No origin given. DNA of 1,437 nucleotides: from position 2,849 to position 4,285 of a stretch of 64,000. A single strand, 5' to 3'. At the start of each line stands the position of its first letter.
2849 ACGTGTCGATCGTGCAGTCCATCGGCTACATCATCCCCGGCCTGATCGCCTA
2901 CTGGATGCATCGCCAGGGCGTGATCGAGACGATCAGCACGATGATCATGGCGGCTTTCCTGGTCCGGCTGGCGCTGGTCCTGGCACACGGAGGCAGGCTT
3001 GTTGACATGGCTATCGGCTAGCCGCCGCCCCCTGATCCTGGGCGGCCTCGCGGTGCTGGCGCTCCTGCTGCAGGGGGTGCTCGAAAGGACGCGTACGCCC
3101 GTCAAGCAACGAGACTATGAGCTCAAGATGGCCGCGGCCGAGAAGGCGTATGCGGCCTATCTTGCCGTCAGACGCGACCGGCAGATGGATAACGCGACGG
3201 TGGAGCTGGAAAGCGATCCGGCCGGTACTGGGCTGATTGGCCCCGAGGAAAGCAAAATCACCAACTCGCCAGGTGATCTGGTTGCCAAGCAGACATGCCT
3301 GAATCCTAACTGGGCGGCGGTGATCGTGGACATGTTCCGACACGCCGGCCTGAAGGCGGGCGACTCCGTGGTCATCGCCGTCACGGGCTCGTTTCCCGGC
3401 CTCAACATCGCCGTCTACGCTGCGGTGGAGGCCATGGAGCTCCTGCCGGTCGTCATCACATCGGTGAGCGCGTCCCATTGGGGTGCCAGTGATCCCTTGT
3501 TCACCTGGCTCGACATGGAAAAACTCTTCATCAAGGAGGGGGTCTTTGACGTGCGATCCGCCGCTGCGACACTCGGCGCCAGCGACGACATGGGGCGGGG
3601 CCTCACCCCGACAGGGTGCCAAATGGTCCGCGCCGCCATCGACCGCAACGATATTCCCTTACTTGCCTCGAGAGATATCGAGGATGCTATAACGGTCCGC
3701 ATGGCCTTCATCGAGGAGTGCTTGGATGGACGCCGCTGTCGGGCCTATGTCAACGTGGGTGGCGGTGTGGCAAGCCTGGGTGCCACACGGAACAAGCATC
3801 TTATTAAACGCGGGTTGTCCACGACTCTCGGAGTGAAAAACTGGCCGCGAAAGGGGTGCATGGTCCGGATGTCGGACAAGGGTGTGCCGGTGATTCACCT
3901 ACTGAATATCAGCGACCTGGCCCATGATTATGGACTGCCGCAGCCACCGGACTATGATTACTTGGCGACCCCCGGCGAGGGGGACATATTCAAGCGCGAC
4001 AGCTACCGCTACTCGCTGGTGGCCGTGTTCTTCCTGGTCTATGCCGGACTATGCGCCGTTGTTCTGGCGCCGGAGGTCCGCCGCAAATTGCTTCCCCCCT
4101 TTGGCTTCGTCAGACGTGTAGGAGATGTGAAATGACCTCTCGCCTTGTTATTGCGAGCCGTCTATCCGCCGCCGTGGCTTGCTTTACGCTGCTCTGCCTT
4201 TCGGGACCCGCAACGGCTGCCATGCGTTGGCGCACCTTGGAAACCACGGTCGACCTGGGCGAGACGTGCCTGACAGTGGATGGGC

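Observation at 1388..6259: Poly-gamma-glutamate synthesis locus in an apparent diderm: pgsB-pgsC plus a non-PgsA membrane protein, a secreted protein and an outer-membrane barrel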

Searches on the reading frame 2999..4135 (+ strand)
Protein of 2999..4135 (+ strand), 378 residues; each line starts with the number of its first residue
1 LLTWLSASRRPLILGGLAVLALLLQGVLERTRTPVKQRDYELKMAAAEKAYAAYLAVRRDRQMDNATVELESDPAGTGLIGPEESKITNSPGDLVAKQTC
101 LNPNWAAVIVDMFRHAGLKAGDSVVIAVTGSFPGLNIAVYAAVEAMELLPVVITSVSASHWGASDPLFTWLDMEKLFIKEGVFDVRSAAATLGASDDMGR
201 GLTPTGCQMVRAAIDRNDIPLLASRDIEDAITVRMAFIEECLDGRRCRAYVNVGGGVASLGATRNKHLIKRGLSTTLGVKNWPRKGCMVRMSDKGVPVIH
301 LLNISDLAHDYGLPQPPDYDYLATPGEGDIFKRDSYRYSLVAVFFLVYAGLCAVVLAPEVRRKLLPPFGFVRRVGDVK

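Call 3: search_protein_families(library=ncbifam, proteins=[window:2999-4135:+], max_evalue=0.01)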
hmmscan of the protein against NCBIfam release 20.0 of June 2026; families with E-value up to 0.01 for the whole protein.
window:2999-4135:+ (378 aa): 1 family
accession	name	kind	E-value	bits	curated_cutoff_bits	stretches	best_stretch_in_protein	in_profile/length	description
TIGR04332.1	gamma_Glu_sys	subfamily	7.4e-87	291.4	100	1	17-317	6-303/307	poly-gamma-glutamate system protein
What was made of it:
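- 2999..4135 (+): Gene 3, a TIGR04332 'poly-gamma-glutamate system protein'. It has TM helices near both ends (residues 10-30 and 336-361) flanking a ~300-aa alpha/beta domain predicted to face the periplasm. Its motifs are highly conserved. TIGR04332, 291.4 bits against cut-off 100 (call 3).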

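Call 4: search_protein_families(library=pfam, proteins=[window:2999-4135:+], max_evalue=0.01)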
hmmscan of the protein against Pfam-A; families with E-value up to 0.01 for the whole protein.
window:2999-4135:+ (378 aa): 0 families

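Call 5: find_homologous_proteins(query=window:2999-4135:+, max_evalue=0.00001)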
Query window:2999-4135:+ (378 aa): 390 proteins with E <= 0.00001 among 8000 candidates; the best 120 are listed.
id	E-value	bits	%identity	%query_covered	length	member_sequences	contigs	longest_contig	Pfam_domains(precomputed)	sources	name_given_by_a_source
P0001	7.8e-250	846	100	100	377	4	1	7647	-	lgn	-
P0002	3.7e-181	620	77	100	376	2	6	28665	-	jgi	-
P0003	2.1e-170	585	72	100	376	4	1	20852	-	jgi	-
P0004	3.5e-170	584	72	100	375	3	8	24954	-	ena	-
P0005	1.1e-169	582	72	99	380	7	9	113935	-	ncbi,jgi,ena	-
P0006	5.4e-165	567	70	99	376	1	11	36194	-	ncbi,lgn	-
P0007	2.6e-163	562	70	94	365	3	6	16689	-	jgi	-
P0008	1.1e-161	556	69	99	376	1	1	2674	-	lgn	-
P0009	4.5e-159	548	69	99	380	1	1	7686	-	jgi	jgi:poly-gamma-glutamate system protein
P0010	2.0e-155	536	67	98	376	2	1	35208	-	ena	-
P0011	2.1e-144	499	63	98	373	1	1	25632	-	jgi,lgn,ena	-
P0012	4.9e-143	495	64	97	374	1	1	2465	-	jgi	jgi:poly-gamma-glutamate system protein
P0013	3.8e-140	485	61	98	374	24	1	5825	-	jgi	jgi:poly-gamma-glutamate system protein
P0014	2.3e-139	483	64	98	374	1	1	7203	-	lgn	-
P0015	6.3e-137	475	61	96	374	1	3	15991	-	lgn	-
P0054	7.7e-128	445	58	89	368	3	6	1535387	-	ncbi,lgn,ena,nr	ncbi:MAG TPA: poly-gamma-glutamate system protein [Candidatus Krumholzibacteria bacterium]|nr:poly-g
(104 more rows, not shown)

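Call 11: find_related_loci(query=A1, collection=genome_contigs, flank=10000)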
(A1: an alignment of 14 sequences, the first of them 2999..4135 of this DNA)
Query A1 (378 aa) in genome_contigs; peptide patterns used: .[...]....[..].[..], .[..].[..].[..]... (x = any residue, [..] = any of these).
335 stretches matched a pattern; 291 encode a relative of the query (tblastn E <= 1e-3); the best 80 are kept; 80 distinct loci.
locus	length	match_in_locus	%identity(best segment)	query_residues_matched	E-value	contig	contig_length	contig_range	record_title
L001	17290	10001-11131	76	1-378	4e-179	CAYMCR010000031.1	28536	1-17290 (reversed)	MAG TPA_asm: uncultured Fibrobacteraceae bacterium isolate binchicken_co65_219 genome assembly, contig: NODE_6698_length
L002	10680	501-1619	73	3-377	5e-168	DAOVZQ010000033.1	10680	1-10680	MAG TPA_asm: bacterium isolate CSMAG_1813 CSMAG_1813_k141_2434821_length_10680_cov_8.0000, whole genome shotgun sequence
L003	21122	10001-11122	72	3-378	7e-166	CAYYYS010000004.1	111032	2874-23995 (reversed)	MAG TPA_asm: uncultured Fibrobacteraceae bacterium isolate binchicken_co65_325 genome assembly, contig: NODE_447_length_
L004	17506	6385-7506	72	3-378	2e-161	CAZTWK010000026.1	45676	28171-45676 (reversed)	MAG TPA_asm: uncultured Fibrobacteraceae bacterium isolate binchicken_co97_231 genome assembly, contig: NODE_3125_length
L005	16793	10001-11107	70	3-373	1e-155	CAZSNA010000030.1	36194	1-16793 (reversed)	MAG TPA_asm: uncultured Fibrobacteraceae bacterium isolate SRP167671_co2_134 genome assembly, contig: NODE_1519_length_3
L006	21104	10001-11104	61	6-375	7e-147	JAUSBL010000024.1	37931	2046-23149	MAG: Candidatus Latescibacterota bacterium isolate E6_metabat.bin.61 E6_k141_296626, whole genome shotgun sequence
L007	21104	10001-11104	61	6-375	1e-146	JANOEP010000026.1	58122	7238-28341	MAG: bacterium isolate SOY_65_metabat_222 SOY_65_k141_773492, whole genome shotgun sequence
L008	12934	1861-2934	62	6-365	3e-146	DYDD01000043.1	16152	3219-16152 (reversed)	MAG TPA_asm: Fibrobacter sp. isolate IMS_BF NODE_796_length_16164_cov_6.26439, whole genome shotgun sequence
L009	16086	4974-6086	58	6-378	3e-140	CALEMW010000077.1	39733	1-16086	MAG TPA_asm: uncultured bacterium isolate ERR2206774_bin.11_CONCOCT_v1.1_MAG genome assembly, contig: ERZ889078.389, who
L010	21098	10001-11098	58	2-369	5e-139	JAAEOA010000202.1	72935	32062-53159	MAG: bacterium isolate Bsp_15 BspG_CONTIG2528985, whole genome shotgun sequence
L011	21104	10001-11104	58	4-373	3e-136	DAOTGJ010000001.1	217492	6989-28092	MAG TPA_asm: Candidatus Krumholzibacteriia bacterium isolate AMR_MDS_3080 NODE_17_length_217492_cov_19.460207, whole gen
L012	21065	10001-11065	59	9-365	4e-135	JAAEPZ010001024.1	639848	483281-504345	MAG: bacterium isolate Gpa_5 GpaG_CONTIG5344100, whole genome shotgun sequence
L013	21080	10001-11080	59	4-365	1e-133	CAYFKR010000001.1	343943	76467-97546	MAG TPA_asm: uncultured Fibrobacteraceae bacterium isolate ERP019367_co1_103 genome assembly, contig: NODE_37_length_343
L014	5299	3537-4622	59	2-365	9e-134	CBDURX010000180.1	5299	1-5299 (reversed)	MAG TPA_asm: uncultured bacterium isolate SRR22302364_binner13_Refined_49 genome assembly, contig: ERZ25073603.12718, wh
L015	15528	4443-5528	56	2-365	5e-132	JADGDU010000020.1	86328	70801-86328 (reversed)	MAG: Candidatus Krumholzibacteriia bacterium isolate BB18 NODE_20_length_86328_cov_5.767284, whole genome shotgun sequen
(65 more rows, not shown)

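Call 17: search_protein_families(library=pfam, proteins=[L003:432-2579:+, L003:3028-4644:+, L003:4641-8375:+], max_evalue=0.01)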
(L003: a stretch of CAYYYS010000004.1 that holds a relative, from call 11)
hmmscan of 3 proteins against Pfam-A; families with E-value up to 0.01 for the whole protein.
L003:432-2579:+ (715 aa): 0 families

L003:3028-4644:+ (538 aa): 7 families
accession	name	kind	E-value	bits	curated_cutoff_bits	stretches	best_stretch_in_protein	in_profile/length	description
PF13229.12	Beta_helix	-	4.6e-30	104.8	25.9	3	231-401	3-153/158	Right handed beta helix region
PF13860.13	FlgD_ig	-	1.1e-12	48.2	27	1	471-525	20-75/79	FlgD Ig-like domain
PF05048.19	NosD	-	4e-11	43.2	23.6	2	91-248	14-149/212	Periplasmic copper-binding protein (NosD)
PF12708.12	Pect-lyase_RHGA_epim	-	1.6e-05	25.3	27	1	30-220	17-187/213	Rhamnogalacturonase A/epimerase, pectate lyase-like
PF18962.6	Por_Secre_tail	-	0.00025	21.7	27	1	456-535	3-74/75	Secretion system C-terminal sorting domain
PF13585.12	CHU_C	-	0.00072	20.1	27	1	470-530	24-78/86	CHU_C Type IX secretion signal domain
PF07602.17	DUF1565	-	0.0055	16.5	20.3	0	268-309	132-173/257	Protein of unknown function (DUF1565)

L003:4641-8375:+ (1244 aa): 5 families
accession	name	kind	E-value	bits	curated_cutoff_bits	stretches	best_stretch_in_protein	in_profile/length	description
PF01364.23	Peptidase_C25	-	3.6e-54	184.9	23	1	150-486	1-373/374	Peptidase family C25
PF13860.13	FlgD_ig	-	8.4e-10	38.9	27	1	1181-1231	25-75/79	FlgD Ig-like domain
PF03785.20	Peptidase_C25_C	-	5.8e-05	23.3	25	1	496-578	5-79/79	Peptidase family C25, C terminal ig-like domain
PF06119.19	NIDO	-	0.00022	21.7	25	1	889-941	3-50/186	Nidogen-like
PF18962.6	Por_Secre_tail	-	0.0011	19.6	27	1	1162-1240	3-73/75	Secretion system C-terminal sorting domain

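Call 18: search_protein_families(library=ncbifam, proteins=[L003:432-2579:+, L003:3028-4644:+, L003:4641-8375:+], max_evalue=0.01)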
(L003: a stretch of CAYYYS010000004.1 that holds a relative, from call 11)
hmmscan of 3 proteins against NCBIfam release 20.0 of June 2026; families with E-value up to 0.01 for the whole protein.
L003:432-2579:+ (715 aa): 0 families

L003:3028-4644:+ (538 aa): 11 families
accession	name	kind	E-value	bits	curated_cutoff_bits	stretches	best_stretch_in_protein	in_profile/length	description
TIGR04247.1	NosD_copper_fam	subfamily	2e-08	33.2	300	1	34-144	1-96/377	nitrous oxide reductase family maturation protein NosD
NF005176.1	PRK06655.1-1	equivalog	2.3e-08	34.2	230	1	471-529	95-155/197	flagellar hook assembly protein FlgD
NF033707.1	T9SS_sortase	equivalog_domain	1.3e-07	29.7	420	1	451-527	998-1079/1095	type IX secretion system sortase PorU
NF052323.1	T9SSA_dep_M6i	equivalog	3.5e-07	28.6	600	1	454-532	960-1033/1043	T9SS-dependent M6-like inactivated metalloprotease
TIGR04183.1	Por_Secre_tail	domain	7e-07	29.1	23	1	456-535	3-70/72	T9SS type A sorting domain-containing protein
NF009276.0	PRK12633.1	equivalog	1.1e-06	28.5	383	1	473-525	129-181/234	flagellar basal body rod modification protein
TIGR03805.1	beta_helix_1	subfamily_domain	2.1e-06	27.1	141.5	1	34-142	1-96/314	parallel beta-helix domain-containing protein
NF038113.1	T9SSA_dep_M36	equivalog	7.4e-05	21.1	885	1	434-536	778-868/869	T9SS-dependent M36 family metallopeptidase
NF052228.1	T9SS_PorZ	equivalog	0.003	16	260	1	456-520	677-737/757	type IX secretion system anionic LPS delivery protein PorZ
NF009453.0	PRK12813.1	equivalog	0.0035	16.9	264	1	481-529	132-177/223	flagellar basal body rod modification protein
TIGR03804.1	para_beta_helix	repeat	0.0065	16.1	19.45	0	243-276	10-43/44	parallel beta-helix repeat protein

L003:4641-8375:+ (1244 aa): 5 families
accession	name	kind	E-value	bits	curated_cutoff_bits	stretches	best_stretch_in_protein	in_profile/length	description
NF033707.1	T9SS_sortase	equivalog_domain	1.6e-10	39.4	420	2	227-286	474-536/1095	type IX secretion system sortase PorU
TIGR04183.1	Por_Secre_tail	domain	2.4e-07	30.6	23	1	1162-1241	3-70/72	T9SS type A sorting domain-containing protein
NF005176.1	PRK06655.1-1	equivalog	2.6e-07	30.7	230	1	1181-1238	99-156/197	flagellar hook assembly protein FlgD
NF009276.0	PRK12633.1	equivalog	0.00045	20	383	1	1180-1238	130-187/234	flagellar basal body rod modification protein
NF009277.0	PRK12634.1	equivalog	0.0028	17.8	333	1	1173-1227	116-170/221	flagellar basal body rod modification protein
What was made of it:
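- On T9SS sortase PorU (NF033707): The full-length orthologue scores 39.4 bits against 420 (call 18).
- Closest known: T9SS attachment complex and ring lipoproteins. Same: The domain types are shared: a C25-fold protein with a CTD, OM barrel(s), a beta-propeller protein and an FGE-fold lipoprotein, all linked to an anionic surface polymer (general knowledge plus calls 3, 17, 18).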

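Call 39: search_solved_structures(query=A1, max_evalue=1)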
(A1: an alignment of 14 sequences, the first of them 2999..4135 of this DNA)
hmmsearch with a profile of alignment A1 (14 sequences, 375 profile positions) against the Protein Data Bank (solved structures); distinct sequences matched with E-value up to 1: 1.
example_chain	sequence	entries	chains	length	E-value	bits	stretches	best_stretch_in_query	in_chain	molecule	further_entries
5gv1_A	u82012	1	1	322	0.11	14.6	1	182-259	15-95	Endo-1,4-beta-xylanase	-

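Call 45: predict_structure(alignment_id=A3)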
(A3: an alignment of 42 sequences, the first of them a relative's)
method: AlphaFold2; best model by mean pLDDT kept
length: 659 residues; sequences in the alignment: 42
mean_pLDDT: 85.8   pTM: 0.54
mean pLDDT of the five models: 85.8, 85.3, 83.4, 83.1, 82.2
residues with pLDDT >= 90: 378; 70-90: 179; 50-70: 81; < 50: 21
segments of 3 or more residues with pLDDT < 50: 355-357, 369-380
pLDDT, mean of each block of 10 residues (from residue 1): 78 80 94 97 80 57 65 62 88 98 97 90 97 97 60 84 97 89 65 85 93 88 94 95 69 82 74 90 93 92 86 86 80 84 71 51 52 37 83 92 95 94 94 92 98 96 93 89 93 97 95 70 95 89 95 96 97 92 98 98 93 95 96 94 95 69
secondary structure, 60 per line:
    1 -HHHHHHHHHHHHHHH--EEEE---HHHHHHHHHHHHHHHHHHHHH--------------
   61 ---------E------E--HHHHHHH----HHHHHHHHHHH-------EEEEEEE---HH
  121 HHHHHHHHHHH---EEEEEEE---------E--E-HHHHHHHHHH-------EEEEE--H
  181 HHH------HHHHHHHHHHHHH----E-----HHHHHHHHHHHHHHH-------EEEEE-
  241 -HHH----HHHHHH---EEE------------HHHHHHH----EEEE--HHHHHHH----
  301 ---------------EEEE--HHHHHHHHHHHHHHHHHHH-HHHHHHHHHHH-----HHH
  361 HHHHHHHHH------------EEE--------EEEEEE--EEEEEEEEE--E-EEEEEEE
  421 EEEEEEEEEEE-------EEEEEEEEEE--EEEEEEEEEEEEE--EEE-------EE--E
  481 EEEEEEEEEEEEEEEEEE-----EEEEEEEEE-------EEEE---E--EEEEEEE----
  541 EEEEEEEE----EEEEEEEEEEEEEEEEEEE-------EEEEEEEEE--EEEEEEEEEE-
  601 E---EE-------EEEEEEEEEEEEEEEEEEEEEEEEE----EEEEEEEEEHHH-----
elements in order: H2-16 E19-22 H26-46 H80-86 H91-101 E109-115 H119-131 E135-141 H156-165 E173-177 H180-183 H190-202 H213-227 E235-239 H249-254 E258-260 H273-279 E284-287 H290-296 E316-319 H322-340 H342-352 H358-369 E382-384 E393-398 E401-409 E414-431 E439-448 E451-463 E466-468 E480-498 E504-512 E520-523 E530-536 E541-548 E553-571 E579-587 E590-599 E614-638 E643-651

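Call 47: fold_search(model_id=the predicted structure, library=pdb)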
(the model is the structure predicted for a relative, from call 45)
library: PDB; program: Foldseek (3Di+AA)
matches with E <= 10: 1803; with E <= 0.001: 81
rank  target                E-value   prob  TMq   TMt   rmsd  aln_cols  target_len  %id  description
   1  4qaw_H                7.2e-08  1.00  0.15  0.17  25.4       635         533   10  Structure of modular Xyn30D from Paenibacillus barcinonensis (released 2014-10-08)
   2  4qaw_E                9.0e-08  1.00  0.15  0.18  25.4       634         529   10  Structure of modular Xyn30D from Paenibacillus barcinonensis (released 2014-10-08)
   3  4qaw_D                1.9e-07  1.00  0.14  0.17  25.8       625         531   10  Structure of modular Xyn30D from Paenibacillus barcinonensis (released 2014-10-08)
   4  7zgn_B                4.1e-07  1.00  0.13  0.16  25.9       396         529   10  Plant/insect N-glycan active PNGase (released 2022-09-07)
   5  4xup_D                4.5e-07  1.00  0.14  0.25  14.1       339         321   12  Structure of the N-terminal CBM22-1-CBM22-2 tandem domain from Paenibacillus barcinonensis Xyn10C (released 2015-06-03)
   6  7zgn_A                4.5e-07  1.00  0.12  0.15  25.0       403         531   11  Plant/insect N-glycan active PNGase (released 2022-09-07)
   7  4r4x                  4.8e-07  1.00  0.12  0.15  24.6       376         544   10  Structure of PNGF-II in C2 space group (released 2015-01-28)
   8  4r4z_A                5.1e-07  1.00  0.13  0.15  24.9       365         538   10  Structure of PNGF-II in P21 space group (released 2015-01-28)
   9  4xup_F                7.8e-07  1.00  0.21  0.34  11.5       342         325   10  Structure of the N-terminal CBM22-1-CBM22-2 tandem domain from Paenibacillus barcinonensis Xyn10C (released 2015-06-03)
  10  4qaw_A                9.2e-07  0.99  0.16  0.18  25.9       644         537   11  Structure of modular Xyn30D from Paenibacillus barcinonensis (released 2014-10-08)
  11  4r4z_B                1.1e-06  1.00  0.13  0.15  24.9       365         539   10  Structure of PNGF-II in P21 space group (released 2015-01-28)
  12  4xup_A                1.2e-06  1.00  0.16  0.24  13.6       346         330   11  Structure of the N-terminal CBM22-1-CBM22-2 tandem domain from Paenibacillus barcinonensis Xyn10C (released 2015-06-03)
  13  4r4z_D                1.9e-06  1.00  0.12  0.14  24.8       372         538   10  Structure of PNGF-II in P21 space group (released 2015-01-28)
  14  4xup_B                2.0e-06  1.00  0.15  0.25  15.2       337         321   11  Structure of the N-terminal CBM22-1-CBM22-2 tandem domain from Paenibacillus barcinonensis Xyn10C (released 2015-06-03)
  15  5x7o_A                2.1e-06  1.00  0.15  0.09  16.3       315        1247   12  Crystal structure of Paenibacillus sp. 598K alpha-1,6-glucosyltransferase (released 2017-07-26)
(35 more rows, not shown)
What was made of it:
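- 4132..5058 (+): Gene 4, a Sec-secreted periplasmic protein made of two beta-sandwich (jelly-roll/CBM-like) domains with conserved cysteines. It is the partner of gene 3 and is fused to it in some relatives. Fold from calls 45 and 47.
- The fold is a tandem CBM-like sandwich, with Foldseek hits to CBM22 tandems, PNGase F and BcsB (calls 45, 47). BcsB similarity is weak (TM about 0.11, call 47).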

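Call 49: search_protein_families(library=pfam, alignment_id=A1, max_evalue=5)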
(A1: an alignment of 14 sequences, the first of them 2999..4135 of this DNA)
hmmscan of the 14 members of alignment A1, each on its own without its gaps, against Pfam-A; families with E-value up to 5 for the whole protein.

A. member 1, window:2999-4135:+ (378 aa): 0 families

B. families by the number of members that match (of 14 scanned): 3 families
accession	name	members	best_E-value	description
PF11813.13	DUF3334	2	0.11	Protein of unknown function (DUF3334)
PF17754.6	TetR_C_14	1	0.016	MftR C-terminal domain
PF07093.16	SGT1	1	0.26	SGT1 protein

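Call 54: search_solved_structures(query=A5, max_evalue=10, show_alignments=2)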
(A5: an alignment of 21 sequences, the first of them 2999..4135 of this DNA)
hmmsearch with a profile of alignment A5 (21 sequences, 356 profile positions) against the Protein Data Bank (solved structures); distinct sequences matched with E-value up to 10: 9.
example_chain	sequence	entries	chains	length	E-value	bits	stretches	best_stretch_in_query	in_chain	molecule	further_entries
4zxl_A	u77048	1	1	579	1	11.6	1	44-75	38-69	O-GlcNAcase NagJ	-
2cbi_A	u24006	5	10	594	1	11.5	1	44-75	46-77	HYALURONIDASE | O-GLCNACASE NAGJ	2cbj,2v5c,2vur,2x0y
2j62_A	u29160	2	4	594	1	11.5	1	44-75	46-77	O-GlcNAcase NagJ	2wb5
7khv_A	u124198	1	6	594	1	11.5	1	44-75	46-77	O-GlcNAcase NagJ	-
2xpk_A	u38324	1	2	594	1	11.5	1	44-75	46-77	O-GLCNACASE NAGJ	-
2ydq_A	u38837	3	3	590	1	11.5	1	44-75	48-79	O-GLCNACASE NAGJ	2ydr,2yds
5oxd_A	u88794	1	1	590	1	11.5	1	44-75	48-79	O-GlcNAcase NagJ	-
6rhe_A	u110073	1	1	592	1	11.5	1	44-75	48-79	O-GlcNAcase NagJ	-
2v5d_A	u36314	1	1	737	1.3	11.2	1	44-75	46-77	O-GLCNACASE NAGJ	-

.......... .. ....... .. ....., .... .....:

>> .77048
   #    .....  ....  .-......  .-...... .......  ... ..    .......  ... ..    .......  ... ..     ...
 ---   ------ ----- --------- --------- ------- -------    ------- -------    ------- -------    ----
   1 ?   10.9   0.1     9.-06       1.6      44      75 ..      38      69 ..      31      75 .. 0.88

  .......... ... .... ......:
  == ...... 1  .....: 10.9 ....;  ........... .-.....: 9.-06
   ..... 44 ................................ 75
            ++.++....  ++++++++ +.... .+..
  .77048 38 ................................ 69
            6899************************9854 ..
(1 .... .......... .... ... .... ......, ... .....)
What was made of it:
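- Tried and rejected: A solved-structure relative of gene 3 by sequence profile: none (calls 39, 54).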
